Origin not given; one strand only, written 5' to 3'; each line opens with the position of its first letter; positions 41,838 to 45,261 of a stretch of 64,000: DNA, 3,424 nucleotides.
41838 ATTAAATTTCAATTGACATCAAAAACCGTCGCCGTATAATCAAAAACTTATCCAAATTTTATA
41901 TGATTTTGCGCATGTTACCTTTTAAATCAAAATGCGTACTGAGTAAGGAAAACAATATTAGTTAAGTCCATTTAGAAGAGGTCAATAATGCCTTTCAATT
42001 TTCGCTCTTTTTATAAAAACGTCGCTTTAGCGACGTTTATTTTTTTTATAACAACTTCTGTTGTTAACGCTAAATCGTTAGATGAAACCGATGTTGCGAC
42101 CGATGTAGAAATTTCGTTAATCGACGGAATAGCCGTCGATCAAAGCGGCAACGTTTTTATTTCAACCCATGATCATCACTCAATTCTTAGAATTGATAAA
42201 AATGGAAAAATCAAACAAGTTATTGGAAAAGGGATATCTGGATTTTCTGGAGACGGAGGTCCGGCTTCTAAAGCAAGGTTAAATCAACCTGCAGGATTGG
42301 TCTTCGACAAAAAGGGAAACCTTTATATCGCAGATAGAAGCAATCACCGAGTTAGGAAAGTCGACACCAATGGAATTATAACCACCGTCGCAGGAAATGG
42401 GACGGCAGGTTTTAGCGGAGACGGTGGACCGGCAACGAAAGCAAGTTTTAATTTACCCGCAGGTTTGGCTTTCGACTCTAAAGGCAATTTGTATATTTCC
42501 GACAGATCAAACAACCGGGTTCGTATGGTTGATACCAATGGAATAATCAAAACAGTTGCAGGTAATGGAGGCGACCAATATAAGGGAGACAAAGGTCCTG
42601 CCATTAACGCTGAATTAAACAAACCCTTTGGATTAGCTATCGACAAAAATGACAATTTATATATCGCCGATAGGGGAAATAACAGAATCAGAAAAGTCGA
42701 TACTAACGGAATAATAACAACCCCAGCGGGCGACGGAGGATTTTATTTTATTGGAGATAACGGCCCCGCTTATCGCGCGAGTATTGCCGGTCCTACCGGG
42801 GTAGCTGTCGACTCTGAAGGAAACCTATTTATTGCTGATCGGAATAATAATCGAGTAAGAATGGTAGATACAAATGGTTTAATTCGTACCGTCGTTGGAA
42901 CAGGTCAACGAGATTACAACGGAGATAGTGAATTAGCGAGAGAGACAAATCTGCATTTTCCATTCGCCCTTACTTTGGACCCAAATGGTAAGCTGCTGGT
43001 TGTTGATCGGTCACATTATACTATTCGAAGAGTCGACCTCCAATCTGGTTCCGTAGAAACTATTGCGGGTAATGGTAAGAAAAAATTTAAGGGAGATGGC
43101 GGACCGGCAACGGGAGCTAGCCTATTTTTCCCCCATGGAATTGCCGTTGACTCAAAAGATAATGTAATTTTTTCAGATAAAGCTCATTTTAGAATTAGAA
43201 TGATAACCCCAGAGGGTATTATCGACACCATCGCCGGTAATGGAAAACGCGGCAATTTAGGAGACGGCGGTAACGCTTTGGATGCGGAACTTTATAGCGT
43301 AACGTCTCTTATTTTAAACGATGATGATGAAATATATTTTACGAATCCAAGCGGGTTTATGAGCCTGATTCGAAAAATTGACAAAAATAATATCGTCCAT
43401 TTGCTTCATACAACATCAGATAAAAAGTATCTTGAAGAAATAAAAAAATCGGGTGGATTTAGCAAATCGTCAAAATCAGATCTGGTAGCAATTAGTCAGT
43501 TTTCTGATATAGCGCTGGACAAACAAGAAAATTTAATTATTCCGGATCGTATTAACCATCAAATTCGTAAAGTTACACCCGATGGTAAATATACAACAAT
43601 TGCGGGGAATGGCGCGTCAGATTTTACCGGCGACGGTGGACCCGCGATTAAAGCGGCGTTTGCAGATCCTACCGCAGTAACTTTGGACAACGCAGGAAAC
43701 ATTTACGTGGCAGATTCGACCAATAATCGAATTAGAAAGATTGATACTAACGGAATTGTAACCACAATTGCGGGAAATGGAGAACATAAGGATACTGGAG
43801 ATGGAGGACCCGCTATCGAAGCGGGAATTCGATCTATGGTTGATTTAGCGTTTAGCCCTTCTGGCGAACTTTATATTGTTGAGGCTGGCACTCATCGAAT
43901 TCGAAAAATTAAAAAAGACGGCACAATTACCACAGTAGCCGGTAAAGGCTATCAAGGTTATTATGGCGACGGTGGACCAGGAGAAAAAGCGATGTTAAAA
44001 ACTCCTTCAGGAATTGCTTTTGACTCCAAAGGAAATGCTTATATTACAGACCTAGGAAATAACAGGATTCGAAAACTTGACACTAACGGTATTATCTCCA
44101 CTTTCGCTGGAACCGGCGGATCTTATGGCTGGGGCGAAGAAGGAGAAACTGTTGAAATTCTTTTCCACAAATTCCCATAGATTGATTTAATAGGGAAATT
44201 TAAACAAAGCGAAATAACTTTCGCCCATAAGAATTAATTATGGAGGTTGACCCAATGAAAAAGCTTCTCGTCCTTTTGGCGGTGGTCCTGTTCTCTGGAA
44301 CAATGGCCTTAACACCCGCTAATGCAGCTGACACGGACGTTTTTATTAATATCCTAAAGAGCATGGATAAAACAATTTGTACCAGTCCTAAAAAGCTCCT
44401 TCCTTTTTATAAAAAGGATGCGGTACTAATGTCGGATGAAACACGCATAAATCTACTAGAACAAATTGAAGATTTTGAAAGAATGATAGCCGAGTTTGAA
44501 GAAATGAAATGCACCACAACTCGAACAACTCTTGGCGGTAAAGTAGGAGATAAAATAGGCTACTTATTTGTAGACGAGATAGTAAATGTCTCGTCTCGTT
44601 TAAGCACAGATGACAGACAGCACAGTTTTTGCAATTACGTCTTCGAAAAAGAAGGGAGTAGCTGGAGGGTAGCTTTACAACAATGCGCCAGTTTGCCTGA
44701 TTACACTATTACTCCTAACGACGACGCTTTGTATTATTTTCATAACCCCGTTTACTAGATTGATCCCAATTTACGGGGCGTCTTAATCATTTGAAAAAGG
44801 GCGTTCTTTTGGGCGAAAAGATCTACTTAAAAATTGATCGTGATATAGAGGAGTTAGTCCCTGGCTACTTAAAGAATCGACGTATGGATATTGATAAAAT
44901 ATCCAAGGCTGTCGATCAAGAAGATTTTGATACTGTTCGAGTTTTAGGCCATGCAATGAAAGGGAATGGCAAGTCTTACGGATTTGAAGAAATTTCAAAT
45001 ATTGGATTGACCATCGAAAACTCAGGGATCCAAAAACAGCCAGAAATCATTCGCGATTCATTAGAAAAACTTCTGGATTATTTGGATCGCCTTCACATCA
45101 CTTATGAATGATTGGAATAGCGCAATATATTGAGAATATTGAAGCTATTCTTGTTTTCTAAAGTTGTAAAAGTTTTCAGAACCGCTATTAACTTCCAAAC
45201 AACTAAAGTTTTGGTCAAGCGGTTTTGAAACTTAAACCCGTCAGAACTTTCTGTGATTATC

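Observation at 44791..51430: Hpt gene followed by a four-cytochrome operon carrying 25 haem-binding motifs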

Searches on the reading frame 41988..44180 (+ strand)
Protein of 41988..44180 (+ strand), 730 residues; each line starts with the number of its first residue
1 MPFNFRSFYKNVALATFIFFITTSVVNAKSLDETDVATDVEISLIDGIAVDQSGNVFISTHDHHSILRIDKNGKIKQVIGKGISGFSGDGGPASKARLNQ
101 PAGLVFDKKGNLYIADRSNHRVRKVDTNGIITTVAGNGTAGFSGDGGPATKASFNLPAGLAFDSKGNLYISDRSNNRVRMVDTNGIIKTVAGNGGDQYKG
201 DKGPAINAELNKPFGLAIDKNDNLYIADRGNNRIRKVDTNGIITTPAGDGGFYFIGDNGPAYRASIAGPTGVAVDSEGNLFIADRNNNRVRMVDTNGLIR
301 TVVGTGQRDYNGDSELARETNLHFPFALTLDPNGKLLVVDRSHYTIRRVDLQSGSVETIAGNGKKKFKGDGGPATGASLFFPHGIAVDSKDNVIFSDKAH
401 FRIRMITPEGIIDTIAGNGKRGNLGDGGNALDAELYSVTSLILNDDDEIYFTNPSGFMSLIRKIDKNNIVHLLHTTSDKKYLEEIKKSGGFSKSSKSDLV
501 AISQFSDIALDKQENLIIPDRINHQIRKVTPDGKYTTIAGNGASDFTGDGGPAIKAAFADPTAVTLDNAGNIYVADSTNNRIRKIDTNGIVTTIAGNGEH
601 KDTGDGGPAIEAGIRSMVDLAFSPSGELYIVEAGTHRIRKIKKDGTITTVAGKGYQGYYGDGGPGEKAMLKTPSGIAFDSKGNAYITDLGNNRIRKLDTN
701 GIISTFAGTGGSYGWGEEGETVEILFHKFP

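Call 4: search_protein_families(library=pfam, proteins=[window:41988-44180:+], max_evalue=0.1)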
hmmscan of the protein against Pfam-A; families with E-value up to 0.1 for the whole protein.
window:41988-44180:+ (730 aa): 14 families
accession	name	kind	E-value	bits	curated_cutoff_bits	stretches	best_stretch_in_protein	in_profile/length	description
PF25021.1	TEN_NHL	-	6e-80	269.3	27.1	9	87-137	130-178/357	Teneurin NHL domain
PF01436.27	NHL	-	1e-62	205.6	20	6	98-124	1-27/28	NHL repeat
PF06739.17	SBBP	-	2e-23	82.5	20.5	1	672-687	14-29/38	Beta-propeller repeat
PF08450.18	SGL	-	7.3e-20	72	26.3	2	97-243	84-216/246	SMP-30/Gluconolactonase/LRE-like region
PF24684.1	Vgb_lyase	-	1.7e-16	60.3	50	1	556-649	52-131/290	Virginiamycin B lyase family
PF13449.12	Phytase-like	-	1.3e-15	58.5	27.6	0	503-591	4-100/284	Esterase-like activity of phytase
PF22701.2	Mala_s_1-like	-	4.8e-15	56.3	27.5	2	35-137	32-127/195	Mal s 1 allergenic protein-like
PF06977.17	SdiA-regulated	-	4.3e-09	36.4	21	0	38-115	167-239/249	SdiA-regulated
PF05787.19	PhoX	-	1e-07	31.9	24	0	146-202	420-479/515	Alkaline phosphatase PhoX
PF07494.17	Reg_prop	-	3.4e-07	30.1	20.4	0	47-61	9-23/24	Two component regulator propeller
PF20067.5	SSL_N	-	3e-06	27.4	18.9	0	266-284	20-38/46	Strictosidine synthase-like, N-terminal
PF23500.1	DUF7133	-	0.0048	16.7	27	0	316-348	20-52/385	Domain of unknown function (DUF7133)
PF22359.2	Big-like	-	0.043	14.5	27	0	123-140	13-29/48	Bacterial Ig-like domain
PF22309.2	HK-GC-Chemotax_sensor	-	0.081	13.5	27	0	640-660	46-66/122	HK/GC/Chemotaxis protein-like, sensor domain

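Call 5: search_protein_families(library=ncbifam, proteins=[window:41988-44180:+], max_evalue=0.1)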
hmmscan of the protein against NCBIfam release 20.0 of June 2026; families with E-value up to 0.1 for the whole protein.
window:41988-44180:+ (730 aa): 9 families
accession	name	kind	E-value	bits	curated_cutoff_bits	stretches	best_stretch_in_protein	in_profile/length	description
NF035926.1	scyF_NHL_VPEP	equivalog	1.5e-48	165.8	350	4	89-248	142-284/376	scytonemin biosynthesis PEP-CTERM protein ScyF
NF033206.1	ScyE_fam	subfamily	1.3e-23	84.1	80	4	97-245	6-173/333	ScyD/ScyE family protein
NF047494.1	Lepto_SBBP_lipo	equivalog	1.1e-13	50.7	400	4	104-242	134-277/466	SBBP repeat beta-propeller lipoprotein, LipL53 family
NF047780.1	LIC12708_fam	subfamily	8.9e-13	47.9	150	1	165-240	66-149/391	LIC_12708 family protein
NF052228.1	T9SS_PorZ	equivalog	5.6e-08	31.7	260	0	150-285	426-550/757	type IX secretion system anionic LPS delivery protein PorZ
TIGR02604.1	Piru_Ver_Nterm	subfamily_domain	2.9e-07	30.2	122.2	0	93-124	8-39/367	PVC-type heme-binding CxxCH protein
NF053851.1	Bdello_MAT_N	subfamily_domain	3.4e-07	30.2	60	0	280-315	49-84/162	mosaic adhesive trimer family chimeric fiber protein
NF052340.1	hydrazine_beta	equivalog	5.3e-07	29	560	0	157-196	276-316/372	hydrazine synthase subunit beta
TIGR03606.1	non_repeat_PQQ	subfamily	0.00048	19.1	434.55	0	320-359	27-66/454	glucose/sorbosone family PQQ-dependent dehydrogenase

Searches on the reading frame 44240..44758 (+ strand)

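Call 4: search_protein_families(library=pfam, proteins=[window:44240-44758:+], max_evalue=0.1)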
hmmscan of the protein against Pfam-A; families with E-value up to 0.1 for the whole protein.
window:44240-44758:+ (172 aa): 0 families

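Call 5: search_protein_families(library=ncbifam, proteins=[window:44240-44758:+], max_evalue=0.1)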
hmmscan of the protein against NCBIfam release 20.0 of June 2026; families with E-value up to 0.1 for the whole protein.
window:44240-44758:+ (172 aa): 1 family
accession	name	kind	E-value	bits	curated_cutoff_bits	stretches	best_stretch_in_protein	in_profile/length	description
NF033950.0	Cas12c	equivalog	0.038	11.6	250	1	69-135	303-371/1246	type V CRISPR-associated protein Cas12c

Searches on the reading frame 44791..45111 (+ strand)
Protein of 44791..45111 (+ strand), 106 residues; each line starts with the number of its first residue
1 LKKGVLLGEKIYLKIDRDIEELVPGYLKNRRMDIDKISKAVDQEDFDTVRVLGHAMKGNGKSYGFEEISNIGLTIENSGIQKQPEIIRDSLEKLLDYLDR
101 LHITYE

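Call 4: search_protein_families(library=pfam, proteins=[window:44791-45111:+], max_evalue=0.1)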
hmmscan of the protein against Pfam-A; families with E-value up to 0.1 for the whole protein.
window:44791-45111:+ (106 aa): 1 family
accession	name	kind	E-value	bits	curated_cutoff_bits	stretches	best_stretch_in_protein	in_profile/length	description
PF01627.28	Hpt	-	2.3e-07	31.4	24.6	1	29-99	9-82/84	Hpt domain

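Call 5: search_protein_families(library=ncbifam, proteins=[window:44791-45111:+], max_evalue=0.1)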
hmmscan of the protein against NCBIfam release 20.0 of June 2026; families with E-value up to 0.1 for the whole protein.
window:44791-45111:+ (106 aa): 1 family
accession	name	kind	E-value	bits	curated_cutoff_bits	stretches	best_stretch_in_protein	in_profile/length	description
NF041948.1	Phrelay_LuxU_Vib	equivalog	0.0031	17.9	140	1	32-105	34-107/110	quorum-sensing phosphorelay protein LuxU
